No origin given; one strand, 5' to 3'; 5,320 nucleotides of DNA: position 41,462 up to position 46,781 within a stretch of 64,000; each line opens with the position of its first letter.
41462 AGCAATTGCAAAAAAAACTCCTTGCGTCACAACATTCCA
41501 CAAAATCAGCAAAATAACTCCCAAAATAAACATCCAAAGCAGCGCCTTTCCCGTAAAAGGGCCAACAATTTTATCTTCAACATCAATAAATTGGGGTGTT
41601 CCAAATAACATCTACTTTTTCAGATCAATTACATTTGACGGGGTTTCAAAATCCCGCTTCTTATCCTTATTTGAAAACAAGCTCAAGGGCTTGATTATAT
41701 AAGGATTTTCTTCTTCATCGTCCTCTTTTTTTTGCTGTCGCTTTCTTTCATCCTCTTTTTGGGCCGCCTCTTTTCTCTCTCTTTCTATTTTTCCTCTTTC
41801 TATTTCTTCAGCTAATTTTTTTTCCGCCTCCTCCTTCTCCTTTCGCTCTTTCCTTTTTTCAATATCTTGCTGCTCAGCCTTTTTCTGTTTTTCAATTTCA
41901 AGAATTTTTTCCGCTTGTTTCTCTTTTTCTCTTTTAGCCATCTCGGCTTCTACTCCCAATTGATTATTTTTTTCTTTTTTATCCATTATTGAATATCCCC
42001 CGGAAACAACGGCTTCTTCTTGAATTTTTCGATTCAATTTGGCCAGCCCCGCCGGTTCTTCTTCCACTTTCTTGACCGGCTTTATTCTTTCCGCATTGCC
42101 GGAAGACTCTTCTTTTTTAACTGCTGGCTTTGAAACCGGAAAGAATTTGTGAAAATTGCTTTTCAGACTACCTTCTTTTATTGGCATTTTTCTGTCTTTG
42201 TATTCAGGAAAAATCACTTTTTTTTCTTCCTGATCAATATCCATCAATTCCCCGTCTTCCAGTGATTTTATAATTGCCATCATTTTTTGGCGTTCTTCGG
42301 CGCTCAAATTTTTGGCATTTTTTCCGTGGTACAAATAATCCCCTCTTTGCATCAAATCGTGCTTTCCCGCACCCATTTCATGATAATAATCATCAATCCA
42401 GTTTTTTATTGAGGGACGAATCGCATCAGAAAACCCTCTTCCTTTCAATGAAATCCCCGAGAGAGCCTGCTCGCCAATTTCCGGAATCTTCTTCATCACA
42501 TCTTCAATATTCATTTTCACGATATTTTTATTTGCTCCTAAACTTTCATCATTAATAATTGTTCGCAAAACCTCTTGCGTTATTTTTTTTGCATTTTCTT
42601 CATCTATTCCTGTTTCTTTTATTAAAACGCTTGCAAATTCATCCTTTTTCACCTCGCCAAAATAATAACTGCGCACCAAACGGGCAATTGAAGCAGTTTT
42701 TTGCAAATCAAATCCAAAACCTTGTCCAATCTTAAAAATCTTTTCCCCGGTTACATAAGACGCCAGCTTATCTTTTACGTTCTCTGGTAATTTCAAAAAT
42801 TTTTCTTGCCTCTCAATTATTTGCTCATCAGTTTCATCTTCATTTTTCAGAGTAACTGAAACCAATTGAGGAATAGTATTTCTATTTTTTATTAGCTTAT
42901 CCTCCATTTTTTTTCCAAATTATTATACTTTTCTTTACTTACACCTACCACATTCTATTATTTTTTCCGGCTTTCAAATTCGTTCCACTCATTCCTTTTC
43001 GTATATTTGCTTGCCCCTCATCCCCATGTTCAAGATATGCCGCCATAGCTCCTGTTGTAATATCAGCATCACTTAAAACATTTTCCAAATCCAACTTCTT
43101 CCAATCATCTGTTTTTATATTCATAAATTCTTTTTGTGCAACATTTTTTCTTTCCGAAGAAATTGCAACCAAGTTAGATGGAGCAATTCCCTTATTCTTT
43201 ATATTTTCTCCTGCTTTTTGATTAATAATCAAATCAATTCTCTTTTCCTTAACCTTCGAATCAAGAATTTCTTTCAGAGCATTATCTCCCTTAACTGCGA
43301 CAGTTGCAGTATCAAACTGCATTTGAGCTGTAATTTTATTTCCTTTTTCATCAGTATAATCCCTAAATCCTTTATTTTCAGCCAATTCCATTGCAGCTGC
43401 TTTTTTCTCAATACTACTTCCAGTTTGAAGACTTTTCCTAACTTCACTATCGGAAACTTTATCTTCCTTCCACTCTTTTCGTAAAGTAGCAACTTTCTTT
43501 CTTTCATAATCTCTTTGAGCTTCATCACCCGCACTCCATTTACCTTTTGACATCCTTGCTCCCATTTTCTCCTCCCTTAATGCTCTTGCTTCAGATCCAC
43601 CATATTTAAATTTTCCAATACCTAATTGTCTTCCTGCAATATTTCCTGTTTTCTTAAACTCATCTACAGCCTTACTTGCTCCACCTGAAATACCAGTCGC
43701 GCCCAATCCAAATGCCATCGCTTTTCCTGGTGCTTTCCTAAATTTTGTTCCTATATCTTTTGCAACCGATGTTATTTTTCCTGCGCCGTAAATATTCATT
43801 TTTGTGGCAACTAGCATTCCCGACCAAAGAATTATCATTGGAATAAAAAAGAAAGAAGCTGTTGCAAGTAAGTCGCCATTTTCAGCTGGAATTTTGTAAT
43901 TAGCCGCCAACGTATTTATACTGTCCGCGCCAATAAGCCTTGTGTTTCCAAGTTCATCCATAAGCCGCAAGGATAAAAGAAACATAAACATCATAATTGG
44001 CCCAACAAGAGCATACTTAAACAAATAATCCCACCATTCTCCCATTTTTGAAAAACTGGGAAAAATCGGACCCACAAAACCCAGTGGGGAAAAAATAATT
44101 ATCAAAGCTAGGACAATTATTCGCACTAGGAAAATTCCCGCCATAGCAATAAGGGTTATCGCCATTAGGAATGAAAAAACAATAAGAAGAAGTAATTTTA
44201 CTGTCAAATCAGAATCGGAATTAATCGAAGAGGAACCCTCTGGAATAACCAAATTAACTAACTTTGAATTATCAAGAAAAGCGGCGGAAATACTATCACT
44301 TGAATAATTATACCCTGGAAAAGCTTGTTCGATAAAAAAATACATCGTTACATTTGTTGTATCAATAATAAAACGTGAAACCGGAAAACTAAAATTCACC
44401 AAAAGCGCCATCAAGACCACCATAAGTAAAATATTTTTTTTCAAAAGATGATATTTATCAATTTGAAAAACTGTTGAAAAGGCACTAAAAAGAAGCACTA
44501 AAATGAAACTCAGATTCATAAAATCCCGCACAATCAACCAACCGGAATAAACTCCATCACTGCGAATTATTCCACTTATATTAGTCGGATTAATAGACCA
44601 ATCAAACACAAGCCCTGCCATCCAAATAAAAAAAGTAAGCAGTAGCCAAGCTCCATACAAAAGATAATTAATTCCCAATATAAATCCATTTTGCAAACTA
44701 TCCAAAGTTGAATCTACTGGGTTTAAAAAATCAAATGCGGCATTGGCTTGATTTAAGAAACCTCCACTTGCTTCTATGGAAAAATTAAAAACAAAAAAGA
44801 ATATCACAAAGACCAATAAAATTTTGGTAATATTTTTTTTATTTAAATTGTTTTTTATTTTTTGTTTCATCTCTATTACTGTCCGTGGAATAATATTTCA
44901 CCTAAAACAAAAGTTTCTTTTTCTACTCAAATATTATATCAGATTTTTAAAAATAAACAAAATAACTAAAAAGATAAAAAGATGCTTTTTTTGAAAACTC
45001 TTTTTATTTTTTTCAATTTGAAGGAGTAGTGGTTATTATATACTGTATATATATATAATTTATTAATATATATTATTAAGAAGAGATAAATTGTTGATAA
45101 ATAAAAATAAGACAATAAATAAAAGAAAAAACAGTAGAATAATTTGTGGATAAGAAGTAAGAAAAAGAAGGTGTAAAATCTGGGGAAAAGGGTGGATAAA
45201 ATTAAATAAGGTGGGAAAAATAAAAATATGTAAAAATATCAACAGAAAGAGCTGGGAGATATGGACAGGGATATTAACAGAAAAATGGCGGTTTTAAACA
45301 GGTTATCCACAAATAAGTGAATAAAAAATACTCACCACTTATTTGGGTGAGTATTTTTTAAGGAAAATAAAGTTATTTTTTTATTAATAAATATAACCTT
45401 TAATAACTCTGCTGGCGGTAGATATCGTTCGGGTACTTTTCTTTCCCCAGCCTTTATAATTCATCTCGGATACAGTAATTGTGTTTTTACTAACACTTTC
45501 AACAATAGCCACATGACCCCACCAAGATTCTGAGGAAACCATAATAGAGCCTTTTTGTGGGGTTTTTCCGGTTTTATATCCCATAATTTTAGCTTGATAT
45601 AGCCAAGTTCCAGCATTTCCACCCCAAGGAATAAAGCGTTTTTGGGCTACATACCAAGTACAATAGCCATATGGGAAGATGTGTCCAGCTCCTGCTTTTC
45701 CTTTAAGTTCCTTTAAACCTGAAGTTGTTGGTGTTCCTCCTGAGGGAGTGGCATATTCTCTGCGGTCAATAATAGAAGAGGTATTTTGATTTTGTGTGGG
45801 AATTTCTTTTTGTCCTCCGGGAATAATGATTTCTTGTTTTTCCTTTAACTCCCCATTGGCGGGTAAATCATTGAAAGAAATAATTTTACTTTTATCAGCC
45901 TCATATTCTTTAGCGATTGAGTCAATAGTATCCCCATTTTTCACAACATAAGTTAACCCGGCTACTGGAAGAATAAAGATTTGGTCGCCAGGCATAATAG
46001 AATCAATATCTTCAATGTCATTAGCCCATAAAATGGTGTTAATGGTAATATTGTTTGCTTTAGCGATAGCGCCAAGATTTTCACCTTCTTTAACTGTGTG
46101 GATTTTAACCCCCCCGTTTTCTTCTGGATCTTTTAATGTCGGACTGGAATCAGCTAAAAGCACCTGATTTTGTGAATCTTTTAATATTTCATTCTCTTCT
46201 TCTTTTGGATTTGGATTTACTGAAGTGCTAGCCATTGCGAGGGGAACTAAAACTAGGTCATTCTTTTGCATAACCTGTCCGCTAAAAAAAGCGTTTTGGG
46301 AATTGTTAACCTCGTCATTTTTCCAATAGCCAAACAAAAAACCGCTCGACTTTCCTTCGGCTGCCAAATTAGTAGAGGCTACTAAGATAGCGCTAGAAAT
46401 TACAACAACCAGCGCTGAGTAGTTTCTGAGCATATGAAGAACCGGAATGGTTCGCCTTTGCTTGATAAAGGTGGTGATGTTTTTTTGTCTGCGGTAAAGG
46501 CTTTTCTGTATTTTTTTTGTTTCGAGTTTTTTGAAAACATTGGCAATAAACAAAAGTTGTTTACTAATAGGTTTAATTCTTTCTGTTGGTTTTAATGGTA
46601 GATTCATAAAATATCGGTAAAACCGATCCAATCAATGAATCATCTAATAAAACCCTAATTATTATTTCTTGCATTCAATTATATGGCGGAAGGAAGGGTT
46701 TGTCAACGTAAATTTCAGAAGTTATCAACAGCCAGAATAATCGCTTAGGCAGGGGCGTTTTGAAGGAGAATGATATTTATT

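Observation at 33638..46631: Minimal type-IV-secretion-like operon co-transcribed with giant anchored exoproteins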

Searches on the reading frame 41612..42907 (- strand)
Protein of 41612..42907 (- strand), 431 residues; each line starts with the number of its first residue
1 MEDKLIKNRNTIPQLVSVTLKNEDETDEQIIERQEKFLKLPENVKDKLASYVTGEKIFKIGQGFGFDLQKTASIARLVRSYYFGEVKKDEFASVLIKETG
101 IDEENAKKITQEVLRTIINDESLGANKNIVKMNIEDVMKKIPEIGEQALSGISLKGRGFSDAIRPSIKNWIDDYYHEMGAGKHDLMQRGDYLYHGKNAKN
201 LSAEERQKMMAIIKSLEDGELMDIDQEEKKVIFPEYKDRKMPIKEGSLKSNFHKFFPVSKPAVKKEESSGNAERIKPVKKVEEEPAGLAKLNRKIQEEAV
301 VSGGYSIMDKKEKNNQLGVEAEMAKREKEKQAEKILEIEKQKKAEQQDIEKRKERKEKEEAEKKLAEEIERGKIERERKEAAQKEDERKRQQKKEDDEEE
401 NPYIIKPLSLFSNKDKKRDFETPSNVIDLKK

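Call 4: search_protein_families(library=pfam, proteins=[window:41612-42907:-], max_evalue=0.1)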
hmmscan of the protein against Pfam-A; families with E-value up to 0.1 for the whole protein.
window:41612-42907:- (431 aa): 0 families

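Call 5: search_protein_families(library=ncbifam, proteins=[window:41612-42907:-], max_evalue=0.1)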
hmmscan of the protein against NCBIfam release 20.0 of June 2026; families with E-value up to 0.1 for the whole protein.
window:41612-42907:- (431 aa): 0 families

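Call 39: search_solved_structures(query=A4, max_evalue=1)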
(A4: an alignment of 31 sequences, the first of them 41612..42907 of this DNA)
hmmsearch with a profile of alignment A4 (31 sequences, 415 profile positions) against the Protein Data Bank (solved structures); distinct sequences matched with E-value up to 1: 1.
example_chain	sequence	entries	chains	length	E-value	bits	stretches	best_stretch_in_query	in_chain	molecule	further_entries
6ke2_A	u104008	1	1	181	0.95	11.9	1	86-125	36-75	Ferritin heavy chain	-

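Call 54: find_homologous_proteins(query=window:41612-42907:-, max_evalue=0.001)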
Query window:41612-42907:- (431 aa): 24 proteins with E <= 0.001 among 8000 candidates.
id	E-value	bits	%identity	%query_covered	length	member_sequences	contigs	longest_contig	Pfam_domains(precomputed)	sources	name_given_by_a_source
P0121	1.7e-178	612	71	100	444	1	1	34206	-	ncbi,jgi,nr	ncbi:MAG: hypothetical protein M0P97_01345 [Candidatus Moranbacteria bacterium]|jgi:hypothetical pro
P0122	6.2e-142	492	100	57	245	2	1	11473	-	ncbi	ncbi:MAG: nucleolar protein 8, partial [Parcubacteria group bacterium Athens0714_25]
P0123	1.5e-126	441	56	100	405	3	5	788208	-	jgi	-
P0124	9.8e-116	405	53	97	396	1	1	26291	-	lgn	-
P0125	6.6e-113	396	51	98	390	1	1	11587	-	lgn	-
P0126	6.1e-63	231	44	76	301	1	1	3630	-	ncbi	-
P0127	6.6e-62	228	41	77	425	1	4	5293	-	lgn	-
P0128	2.7e-61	226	48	54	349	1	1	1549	-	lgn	-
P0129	4.6e-60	222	42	64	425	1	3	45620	-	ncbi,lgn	-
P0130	9.2e-58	214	44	61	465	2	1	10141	-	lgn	-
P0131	7.0e-55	205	45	54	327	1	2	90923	-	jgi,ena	jgi:hypothetical protein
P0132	9.0e-54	201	47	52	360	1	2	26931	-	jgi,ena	jgi:hypothetical protein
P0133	3.5e-53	199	43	55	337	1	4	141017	-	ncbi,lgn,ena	-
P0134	1.6e-52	197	40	66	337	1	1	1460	-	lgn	-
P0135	1.1e-51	194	41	59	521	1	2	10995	-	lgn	-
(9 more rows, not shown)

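Call 73: predict_structure(alignment_id=A8)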
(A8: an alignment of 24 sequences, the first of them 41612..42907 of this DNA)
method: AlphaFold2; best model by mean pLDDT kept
length: 431 residues; sequences in the alignment: 24
mean_pLDDT: 75.7   pTM: 0.34
mean pLDDT of the five models: 75.7, 74.7, 74.2, 74.1, 73.7
residues with pLDDT >= 90: 165; 70-90: 123; 50-70: 54; < 50: 89
segments of 3 or more residues with pLDDT < 50: 124-126, 239-286, 300-316, 403-405, 407-421
pLDDT, mean of each block of 10 residues (from residue 1): 59 89 88 92 89 91 90 94 92 92 93 89 58 89 89 72 87 89 89 89 90 91 85 70 43 42 37 37 48 58 38 52 85 93 95 96 96 92 82 62 48 41 56 51
secondary structure, 60 per line:
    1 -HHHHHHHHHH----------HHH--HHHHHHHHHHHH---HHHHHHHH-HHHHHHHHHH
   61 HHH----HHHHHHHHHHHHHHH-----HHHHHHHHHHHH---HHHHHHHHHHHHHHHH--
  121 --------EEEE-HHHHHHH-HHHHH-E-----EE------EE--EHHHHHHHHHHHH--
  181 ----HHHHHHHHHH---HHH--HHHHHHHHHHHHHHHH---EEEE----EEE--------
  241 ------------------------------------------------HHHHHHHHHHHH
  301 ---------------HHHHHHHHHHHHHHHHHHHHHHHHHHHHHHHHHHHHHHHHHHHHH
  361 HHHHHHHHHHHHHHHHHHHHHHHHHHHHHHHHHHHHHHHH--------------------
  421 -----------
elements in order: H2-11 H27-38 H42-49 H51-63 H68-82 H88-99 H103-118 E129-132 H134-140 H142-146 H167-178 H185-194 H203-218 E222-225 E230-232 H289-300 H316-400

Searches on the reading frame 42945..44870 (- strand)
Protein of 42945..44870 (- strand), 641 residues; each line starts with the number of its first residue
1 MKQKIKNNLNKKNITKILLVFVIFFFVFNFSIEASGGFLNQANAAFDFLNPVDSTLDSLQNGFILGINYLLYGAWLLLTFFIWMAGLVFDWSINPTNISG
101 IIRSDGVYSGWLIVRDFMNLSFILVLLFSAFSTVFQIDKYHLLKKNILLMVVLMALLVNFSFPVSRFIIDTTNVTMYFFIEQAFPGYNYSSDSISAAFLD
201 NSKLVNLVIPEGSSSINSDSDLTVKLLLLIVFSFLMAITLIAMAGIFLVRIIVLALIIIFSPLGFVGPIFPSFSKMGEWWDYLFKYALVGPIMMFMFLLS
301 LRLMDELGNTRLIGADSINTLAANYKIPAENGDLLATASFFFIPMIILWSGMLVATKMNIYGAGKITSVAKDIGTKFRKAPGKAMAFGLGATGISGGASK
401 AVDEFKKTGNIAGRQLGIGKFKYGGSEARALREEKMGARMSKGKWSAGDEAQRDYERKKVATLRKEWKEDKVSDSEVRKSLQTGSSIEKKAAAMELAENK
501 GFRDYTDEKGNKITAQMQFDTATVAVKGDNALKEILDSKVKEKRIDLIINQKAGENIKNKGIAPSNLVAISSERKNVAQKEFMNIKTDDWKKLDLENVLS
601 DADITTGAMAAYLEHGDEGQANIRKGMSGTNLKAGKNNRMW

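Call 4: search_protein_families(library=pfam, proteins=[window:42945-44870:-], max_evalue=0.1)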
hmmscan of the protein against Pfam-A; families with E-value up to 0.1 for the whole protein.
window:42945-44870:- (641 aa): 0 families

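Call 5: search_protein_families(library=ncbifam, proteins=[window:42945-44870:-], max_evalue=0.1)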
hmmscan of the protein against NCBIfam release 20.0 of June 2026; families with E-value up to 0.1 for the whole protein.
window:42945-44870:- (641 aa): 0 families

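Call 32: search_solved_structures(query=A1, max_evalue=10, show_alignments=2)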
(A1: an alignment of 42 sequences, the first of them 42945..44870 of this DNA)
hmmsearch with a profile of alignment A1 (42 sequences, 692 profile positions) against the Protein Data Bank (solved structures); distinct sequences matched with E-value up to 10: 38.
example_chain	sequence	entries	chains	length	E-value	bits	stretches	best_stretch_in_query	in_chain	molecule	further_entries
7o3v_F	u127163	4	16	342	0.00065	21.9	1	220-405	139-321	TrwI protein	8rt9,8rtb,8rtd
5jcb_E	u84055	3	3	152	0.26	13.3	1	434-540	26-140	Stathmin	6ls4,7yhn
7l05_E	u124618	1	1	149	0.38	12.7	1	434-540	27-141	Stathmin-4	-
6yw5_DD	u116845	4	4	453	0.44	12.5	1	441-595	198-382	Mito ribosomal protein S4 | S4 RNA-binding domain-containing protein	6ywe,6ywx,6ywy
9r2k_A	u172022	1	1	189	0.67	11.9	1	427-537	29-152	N30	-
9im5_E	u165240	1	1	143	0.73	11.8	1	434-537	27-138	Stathmin-4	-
8s8k_l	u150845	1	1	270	0.75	11.8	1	490-588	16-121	Eukaryotic translation initiation factor 2 subunit beta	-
4i4t_E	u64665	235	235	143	0.9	11.5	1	434-537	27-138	Stathmin-4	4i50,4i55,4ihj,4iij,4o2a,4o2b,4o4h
3j81_l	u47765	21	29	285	1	11.3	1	490-588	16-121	eIF2 beta | Eukaryotic translation initiation factor 2 subunit beta | SUI3 isoform 1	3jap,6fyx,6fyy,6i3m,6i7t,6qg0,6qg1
5gon_E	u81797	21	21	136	1.1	11.2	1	434-535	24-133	Stathmin-4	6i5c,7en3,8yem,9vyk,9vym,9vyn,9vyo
7e4p_E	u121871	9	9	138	1.2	11.1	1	434-536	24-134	Stathmin-4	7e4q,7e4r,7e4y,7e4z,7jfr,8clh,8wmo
1sa0_E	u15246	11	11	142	1.2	11.1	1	434-537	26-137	Stathmin 4 | RB3 STATHMIN-LIKE DOMAIN 4 | Stathmin-4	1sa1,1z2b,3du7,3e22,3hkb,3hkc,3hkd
4l8i_A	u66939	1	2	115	1.3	10.9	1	509-588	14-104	RSV epitope scaffold FFL_005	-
9ixb_E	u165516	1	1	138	1.4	10.8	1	434-537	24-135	Stathmin-4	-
4yj2_E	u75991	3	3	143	1.5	10.8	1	434-537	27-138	Stathmin-4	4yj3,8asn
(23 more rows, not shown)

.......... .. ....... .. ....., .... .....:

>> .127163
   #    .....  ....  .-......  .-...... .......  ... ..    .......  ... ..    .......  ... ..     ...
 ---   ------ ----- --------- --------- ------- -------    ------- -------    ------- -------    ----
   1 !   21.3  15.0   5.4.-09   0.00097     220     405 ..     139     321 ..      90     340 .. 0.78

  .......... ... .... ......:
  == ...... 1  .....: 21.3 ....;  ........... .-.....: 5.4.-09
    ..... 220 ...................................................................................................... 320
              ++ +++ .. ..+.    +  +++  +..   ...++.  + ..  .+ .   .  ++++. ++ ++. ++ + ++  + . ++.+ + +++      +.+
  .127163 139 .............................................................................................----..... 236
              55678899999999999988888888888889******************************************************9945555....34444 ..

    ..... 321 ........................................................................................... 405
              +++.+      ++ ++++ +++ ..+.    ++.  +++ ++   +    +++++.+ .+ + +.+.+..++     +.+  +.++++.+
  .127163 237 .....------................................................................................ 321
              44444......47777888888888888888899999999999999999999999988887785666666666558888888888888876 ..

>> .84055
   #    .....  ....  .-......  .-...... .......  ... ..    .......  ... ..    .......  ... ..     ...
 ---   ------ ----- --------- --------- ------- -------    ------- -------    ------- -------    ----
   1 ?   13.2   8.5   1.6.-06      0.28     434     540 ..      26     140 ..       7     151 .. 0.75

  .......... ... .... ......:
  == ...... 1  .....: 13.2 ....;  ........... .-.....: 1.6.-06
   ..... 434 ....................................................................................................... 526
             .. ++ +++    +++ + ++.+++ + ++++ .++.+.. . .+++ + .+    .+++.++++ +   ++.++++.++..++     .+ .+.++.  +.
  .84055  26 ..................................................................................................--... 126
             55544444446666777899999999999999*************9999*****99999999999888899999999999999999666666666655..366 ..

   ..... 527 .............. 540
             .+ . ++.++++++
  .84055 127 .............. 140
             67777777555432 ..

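Call 33: search_protein_families(library=pfam, alignment_id=A1, max_evalue=0.1)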
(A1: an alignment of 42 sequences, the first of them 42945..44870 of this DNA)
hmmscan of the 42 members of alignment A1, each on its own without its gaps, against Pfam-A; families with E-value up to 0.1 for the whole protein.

A. member 1, window:42945-44870:- (641 aa): 0 families

B. families by the number of members that match (of 42 scanned): 15 families
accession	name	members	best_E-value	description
PF04610.19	TrbL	12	6.8e-10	TrbL/VirB6 plasmid conjugal transfer protein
PF20303.3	YLATT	3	0.0022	YEATS-Like-Associating Three TM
PF00195.25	Chal_sti_synt_N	1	0.01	Chalcone and stilbene synthases, N-terminal domain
PF03167.25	UDG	1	0.011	Uracil DNA glycosylase superfamily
PF09155.15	DUF1940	1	0.015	Domain of unknown function (DUF1940)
PF05163.17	DinB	1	0.015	DinB family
PF16374.11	CIF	1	0.017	Cycle inhibiting factor (CIF)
PF21828.1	DUF6888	1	0.021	Domain of unknown function (DUF6888)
PF02970.22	TBCA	1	0.022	Tubulin binding cofactor A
PF16103.11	DUF4822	1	0.024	Domain of unknown function (DUF4822)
PF04246.17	RseC_MucC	1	0.034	Positive regulator of sigma(E), RseC/MucC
PF06747.18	CHCH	1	0.035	CHCH domain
PF16082.10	Phage_holin_2_4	1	0.049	Bacteriophage holin family, superfamily II-like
PF13011.12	LZ_Tnp_IS481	1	0.066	leucine-zipper of insertion element IS481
PF16830.10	NBD94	1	0.073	Nucleotide-Binding Domain 94 of RH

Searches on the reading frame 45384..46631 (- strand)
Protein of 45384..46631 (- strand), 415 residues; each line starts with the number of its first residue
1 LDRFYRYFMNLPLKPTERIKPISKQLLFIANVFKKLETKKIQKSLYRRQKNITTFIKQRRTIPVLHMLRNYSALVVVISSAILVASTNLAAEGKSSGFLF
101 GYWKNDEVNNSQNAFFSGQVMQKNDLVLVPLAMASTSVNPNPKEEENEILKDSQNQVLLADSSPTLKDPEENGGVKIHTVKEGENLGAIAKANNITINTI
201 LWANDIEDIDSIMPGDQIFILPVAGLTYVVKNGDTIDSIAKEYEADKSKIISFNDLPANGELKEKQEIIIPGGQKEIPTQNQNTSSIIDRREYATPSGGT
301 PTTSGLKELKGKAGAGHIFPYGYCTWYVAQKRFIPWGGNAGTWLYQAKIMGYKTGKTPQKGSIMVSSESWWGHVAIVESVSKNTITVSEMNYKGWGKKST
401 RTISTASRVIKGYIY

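Call 4: search_protein_families(library=pfam, proteins=[window:45384-46631:-], max_evalue=0.1)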
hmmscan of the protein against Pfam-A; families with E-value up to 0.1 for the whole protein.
window:45384-46631:- (415 aa): 5 families
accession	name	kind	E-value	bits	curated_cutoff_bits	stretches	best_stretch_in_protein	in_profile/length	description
PF01476.26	LysM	-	8.9e-19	67.6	20.9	2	178-220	1-42/43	LysM domain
PF05257.22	CHAP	-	3e-17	63.3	26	1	319-391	6-81/81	CHAP domain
PF23473.1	LysM3_LYK4_5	-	7.3e-09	36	29.3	1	226-258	3-35/48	LYK4/5 LysM3 domain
PF23446.1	LysM1_NFP_LYK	-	7.9e-06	27.1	36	1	227-271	7-54/60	NFP/LYK LysM1 domain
PF23577.1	LysM_RLK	-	0.0037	17.7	27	0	226-254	1-29/44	LysM domain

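Call 5: search_protein_families(library=ncbifam, proteins=[window:45384-46631:-], max_evalue=0.1)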
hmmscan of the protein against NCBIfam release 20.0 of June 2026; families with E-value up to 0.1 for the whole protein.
window:45384-46631:- (415 aa): 19 families
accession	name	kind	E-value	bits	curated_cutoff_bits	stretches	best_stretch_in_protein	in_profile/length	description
NF046104.1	PptglHdxlasePcsB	equivalog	1e-18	67.7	450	1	297-395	276-377/400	peptidoglycan hydrolase PcsB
NF050804.1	CellDivDipMCaul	equivalog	5e-14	52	900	1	157-280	290-414/634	cell division endopeptidase DipM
NF006360.0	PRK08581.1-2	equivalog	7.7e-09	34.5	605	1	293-405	573-697/709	amidase domain-containing protein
NF006362.0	PRK08581.1-4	equivalog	3.7e-08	32.8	620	1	319-414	430-538/541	amidase domain-containing protein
NF008050.0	PRK10783.1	equivalog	5.1e-08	31.7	508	2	227-288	345-404/457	murein transglycosylase D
NF006359.0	PRK08581.1-1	equivalog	9.9e-08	31.1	798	1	318-409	507-611/619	amidase domain-containing protein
TIGR02907.1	spore_VI_D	equivalog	1.3e-07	31.5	169.85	2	228-271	302-344/344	stage VI sporulation protein D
NF052572.1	PtdglycHdlsScrM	equivalog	2.1e-06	27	400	1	334-414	81-169/373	peptidoglycan hydrolase ScrM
NF047755.1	LIC_10271_M23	exception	2.8e-06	27.2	180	1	227-284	26-83/207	LIC_10271 family cell wall hydrolase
TIGR02899.1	spore_safA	subfamily_domain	3.6e-06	26.8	67.85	2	180-220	1-42/44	SafA/ExsA family spore coat assembly protein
NF052398.1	Agg_Promo_Fact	equivalog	4.9e-06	26.9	170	1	176-220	29-73/202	aggregation-promoting factor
NF042931.1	SAG1386_EF1546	equivalog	3.6e-05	23.9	80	1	146-218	81-155/158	SAG1386/EF1546 family surface-associated protein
NF008399.0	PRK11198.1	equivalog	6.5e-05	23.4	134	0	170-220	90-145/149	peptidoglycan-binding protein LysM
NF041208.1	celldiv_DipM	equivalog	0.0001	21.7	740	1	223-280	181-236/419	cell division endopeptidase DipM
NF040883.1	amid_act_ActS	equivalog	0.00011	21.6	375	1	224-285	32-93/242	amidase activator ActS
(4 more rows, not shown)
